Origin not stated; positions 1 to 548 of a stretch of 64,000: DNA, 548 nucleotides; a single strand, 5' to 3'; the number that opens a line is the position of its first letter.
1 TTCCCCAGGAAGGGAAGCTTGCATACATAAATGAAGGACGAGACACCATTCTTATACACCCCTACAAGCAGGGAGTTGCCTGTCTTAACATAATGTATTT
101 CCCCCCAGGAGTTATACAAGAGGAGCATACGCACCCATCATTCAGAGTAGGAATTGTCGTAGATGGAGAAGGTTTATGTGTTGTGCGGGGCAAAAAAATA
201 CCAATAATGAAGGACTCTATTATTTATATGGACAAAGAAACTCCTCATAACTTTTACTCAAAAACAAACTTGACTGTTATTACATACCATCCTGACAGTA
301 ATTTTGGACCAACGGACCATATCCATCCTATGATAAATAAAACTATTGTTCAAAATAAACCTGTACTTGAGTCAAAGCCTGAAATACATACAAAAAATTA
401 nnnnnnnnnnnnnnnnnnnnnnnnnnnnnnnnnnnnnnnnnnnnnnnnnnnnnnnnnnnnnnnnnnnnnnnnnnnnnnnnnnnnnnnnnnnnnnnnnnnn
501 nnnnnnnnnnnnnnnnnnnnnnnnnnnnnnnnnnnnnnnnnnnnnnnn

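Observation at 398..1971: Divergent pair of paralogous CxxC...Cx4C zinc-finger proteins bracketing a histidine phosphatase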

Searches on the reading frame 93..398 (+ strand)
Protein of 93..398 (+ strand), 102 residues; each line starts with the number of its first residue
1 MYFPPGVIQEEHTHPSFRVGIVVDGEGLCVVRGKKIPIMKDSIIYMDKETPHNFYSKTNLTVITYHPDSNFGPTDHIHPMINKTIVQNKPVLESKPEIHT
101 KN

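Call 4: search_protein_families(library=pfam, proteins=[window:93-398:+], max_evalue=1)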
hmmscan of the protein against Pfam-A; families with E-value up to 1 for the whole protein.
window:93-398:+ (102 aa): 4 families
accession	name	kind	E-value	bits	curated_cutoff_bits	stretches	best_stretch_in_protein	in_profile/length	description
PF07883.17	Cupin_2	-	4.7e-09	36.3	27.2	1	2-59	4-61/70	Cupin domain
PF02311.25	AraC_binding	-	3.7e-06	27.1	21.1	1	10-59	17-66/135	AraC-like ligand binding domain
PF04069.17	OpuAC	-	0.11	12.5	21.2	1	43-92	171-219/257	Substrate binding domain of ABC-type glycine betaine transport system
PF15569.11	Imm40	-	0.18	12.8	25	1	25-68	33-75/90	Immunity protein 40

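Call 5: search_protein_families(library=ncbifam, proteins=[window:93-398:+], max_evalue=1)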
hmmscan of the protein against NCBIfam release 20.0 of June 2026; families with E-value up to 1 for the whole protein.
window:93-398:+ (102 aa): 5 families
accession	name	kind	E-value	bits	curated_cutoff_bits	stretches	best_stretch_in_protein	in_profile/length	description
NF010025.2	PRK13500.1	equivalog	0.004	16.8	525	1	8-68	30-92/282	HTH-type transcriptional activator RhaR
NF010028.0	PRK13503.1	equivalog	0.0054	16.2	288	1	10-72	29-93/278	HTH-type transcriptional activator RhaS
NF010027.0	PRK13502.1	equivalog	0.011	15.2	384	1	8-65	30-89/282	HTH-type transcriptional activator RhaR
NF049940.1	MandnitrLy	equivalog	0.029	14.2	140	1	3-52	42-92/130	(R)-mandelonitrile lyase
NF010026.0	PRK13501.1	equivalog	0.053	12.7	363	1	10-63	32-87/290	HTH-type transcriptional activator RhaR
